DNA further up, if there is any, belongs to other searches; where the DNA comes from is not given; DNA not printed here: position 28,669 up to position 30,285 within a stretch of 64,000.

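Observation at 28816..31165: Translationally coupled operon: DOPA-4,5-dioxygenase-family protein plus three DUF924 modules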

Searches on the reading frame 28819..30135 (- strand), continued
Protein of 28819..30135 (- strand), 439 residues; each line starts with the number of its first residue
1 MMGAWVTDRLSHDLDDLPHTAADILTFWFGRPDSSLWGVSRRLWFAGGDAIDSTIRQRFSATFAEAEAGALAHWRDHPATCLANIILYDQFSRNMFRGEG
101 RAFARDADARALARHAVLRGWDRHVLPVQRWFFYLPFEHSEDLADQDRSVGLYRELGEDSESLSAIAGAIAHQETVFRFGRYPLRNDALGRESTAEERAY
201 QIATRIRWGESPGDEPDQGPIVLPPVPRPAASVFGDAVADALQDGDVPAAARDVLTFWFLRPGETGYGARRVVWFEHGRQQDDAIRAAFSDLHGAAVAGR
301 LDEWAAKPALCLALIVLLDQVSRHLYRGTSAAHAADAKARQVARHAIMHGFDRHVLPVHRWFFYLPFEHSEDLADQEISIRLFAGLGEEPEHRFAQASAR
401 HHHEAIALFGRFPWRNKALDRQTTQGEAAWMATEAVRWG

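Call 64: search_protein_families(library=pfam, proteins=[P0343, P0345, P0387, P0401, P0123, P0126, P0127, P0131, P0133, P0389], max_evalue=0.0001)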
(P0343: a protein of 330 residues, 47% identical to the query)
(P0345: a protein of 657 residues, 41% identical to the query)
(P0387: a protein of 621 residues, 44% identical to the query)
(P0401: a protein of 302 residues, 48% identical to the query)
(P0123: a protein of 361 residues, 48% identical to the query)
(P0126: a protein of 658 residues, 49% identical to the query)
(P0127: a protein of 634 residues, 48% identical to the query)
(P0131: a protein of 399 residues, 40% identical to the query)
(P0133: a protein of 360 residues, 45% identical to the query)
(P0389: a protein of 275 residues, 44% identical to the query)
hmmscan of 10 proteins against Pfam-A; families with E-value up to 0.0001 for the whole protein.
P0343 (330 aa): 2 families
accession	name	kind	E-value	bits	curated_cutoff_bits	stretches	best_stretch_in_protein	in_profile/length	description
PF06041.17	DUF924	-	9e-58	195.8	27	1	14-183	1-179/180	Bacterial protein of unknown function (DUF924)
PF00903.31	Glyoxalase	-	5.4e-13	49.8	20.6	1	201-323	5-121/121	Glyoxalase/Bleomycin resistance protein/Dioxygenase superfamily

P0345 (657 aa): 2 families
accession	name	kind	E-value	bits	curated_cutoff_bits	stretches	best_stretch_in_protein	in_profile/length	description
PF05893.19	LuxC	-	1.5e-68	231.9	21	1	62-453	11-401/401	Acyl-CoA reductase (LuxC)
PF06041.17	DUF924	-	2.4e-59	200.9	27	1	471-654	1-180/180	Bacterial protein of unknown function (DUF924)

P0387 (621 aa): 4 families
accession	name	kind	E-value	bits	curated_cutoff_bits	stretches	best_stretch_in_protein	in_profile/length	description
PF06041.17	DUF924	-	2.1e-63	214.1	27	1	434-616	1-180/180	Bacterial protein of unknown function (DUF924)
PF08245.18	Mur_ligase_M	-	6.8e-20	72.3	24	1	108-266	1-200/200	Mur ligase middle domain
PF02875.26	Mur_ligase_C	-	7.9e-08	33.6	28.4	1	288-402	1-124/127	Mur ligase, glutamate ligase domain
PF21799.2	MurD-like_N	-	3.3e-07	30.9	27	1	9-90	1-87/88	Mur ligase MurD-like, N-terminal domain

P0401 (302 aa): 2 families
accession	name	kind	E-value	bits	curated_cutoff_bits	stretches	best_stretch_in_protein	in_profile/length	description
PF06041.17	DUF924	-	5.2e-61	206.3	27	1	129-298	1-179/180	Bacterial protein of unknown function (DUF924)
PF07883.17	Cupin_2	-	2.5e-06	27.5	27.2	1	56-113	14-68/70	Cupin domain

P0123 (361 aa): 1 family
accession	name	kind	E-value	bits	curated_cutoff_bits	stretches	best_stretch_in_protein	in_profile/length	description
PF06041.17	DUF924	-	6.7e-63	212.5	27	1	173-357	1-179/180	Bacterial protein of unknown function (DUF924)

P0126 (658 aa): 3 families
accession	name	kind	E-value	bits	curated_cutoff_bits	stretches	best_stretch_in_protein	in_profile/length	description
PF06041.17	DUF924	-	6.9e-65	219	27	1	480-655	1-180/180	Bacterial protein of unknown function (DUF924)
PF13183.11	Fer4_8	-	5.9e-10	40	27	1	72-149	2-68/68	4Fe-4S dicluster domain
PF13534.11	Fer4_17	-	2.8e-07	31.4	22.2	1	75-150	2-61/61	4Fe-4S dicluster domain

P0127 (634 aa): 3 families
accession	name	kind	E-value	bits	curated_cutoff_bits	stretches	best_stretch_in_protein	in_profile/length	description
PF06041.17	DUF924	-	6.9e-60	202.7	27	1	440-616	1-180/180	Bacterial protein of unknown function (DUF924)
PF00206.25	Lyase_1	-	1.2e-50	173.1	27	1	7-284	7-310/312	Lyase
PF10397.14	ADSL_C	-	8.4e-23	80.9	32.7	1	350-428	1-79/79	Adenylosuccinate lyase C-terminus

P0131 (399 aa): 3 families
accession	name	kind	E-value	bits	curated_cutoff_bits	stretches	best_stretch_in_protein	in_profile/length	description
PF06041.17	DUF924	-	7.2e-61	205.9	27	1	207-396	1-180/180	Bacterial protein of unknown function (DUF924)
PF00881.29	Nitroreductase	-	3.4e-23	83.1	23.5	1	15-159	1-167/167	Nitroreductase family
PF14512.11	TM1586_NiRdase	-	1.2e-06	28.7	27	0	31-57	157-183/215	Putative TM nitroreductase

P0133 (360 aa): 1 family
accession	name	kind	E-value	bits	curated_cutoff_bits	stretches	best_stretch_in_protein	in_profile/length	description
PF06041.17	DUF924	-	4.8e-36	125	27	1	10-136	1-127/180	Bacterial protein of unknown function (DUF924)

P0389 (275 aa): 1 family
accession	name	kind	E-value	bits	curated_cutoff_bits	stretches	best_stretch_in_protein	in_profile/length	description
PF06041.17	DUF924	-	1.1e-68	231.4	27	1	86-271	1-179/180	Bacterial protein of unknown function (DUF924)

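Call 71: search_solved_structures(query=window:28819-30135:-, max_evalue=0.01, show_alignments=1)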
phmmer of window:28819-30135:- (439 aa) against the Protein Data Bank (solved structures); distinct sequences matched with E-value up to 0.01: 1.
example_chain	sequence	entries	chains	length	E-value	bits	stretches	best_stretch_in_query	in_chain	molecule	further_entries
2i6h_A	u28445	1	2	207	7.2e-25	91.2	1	13-200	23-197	Hypothetical protein Atu0120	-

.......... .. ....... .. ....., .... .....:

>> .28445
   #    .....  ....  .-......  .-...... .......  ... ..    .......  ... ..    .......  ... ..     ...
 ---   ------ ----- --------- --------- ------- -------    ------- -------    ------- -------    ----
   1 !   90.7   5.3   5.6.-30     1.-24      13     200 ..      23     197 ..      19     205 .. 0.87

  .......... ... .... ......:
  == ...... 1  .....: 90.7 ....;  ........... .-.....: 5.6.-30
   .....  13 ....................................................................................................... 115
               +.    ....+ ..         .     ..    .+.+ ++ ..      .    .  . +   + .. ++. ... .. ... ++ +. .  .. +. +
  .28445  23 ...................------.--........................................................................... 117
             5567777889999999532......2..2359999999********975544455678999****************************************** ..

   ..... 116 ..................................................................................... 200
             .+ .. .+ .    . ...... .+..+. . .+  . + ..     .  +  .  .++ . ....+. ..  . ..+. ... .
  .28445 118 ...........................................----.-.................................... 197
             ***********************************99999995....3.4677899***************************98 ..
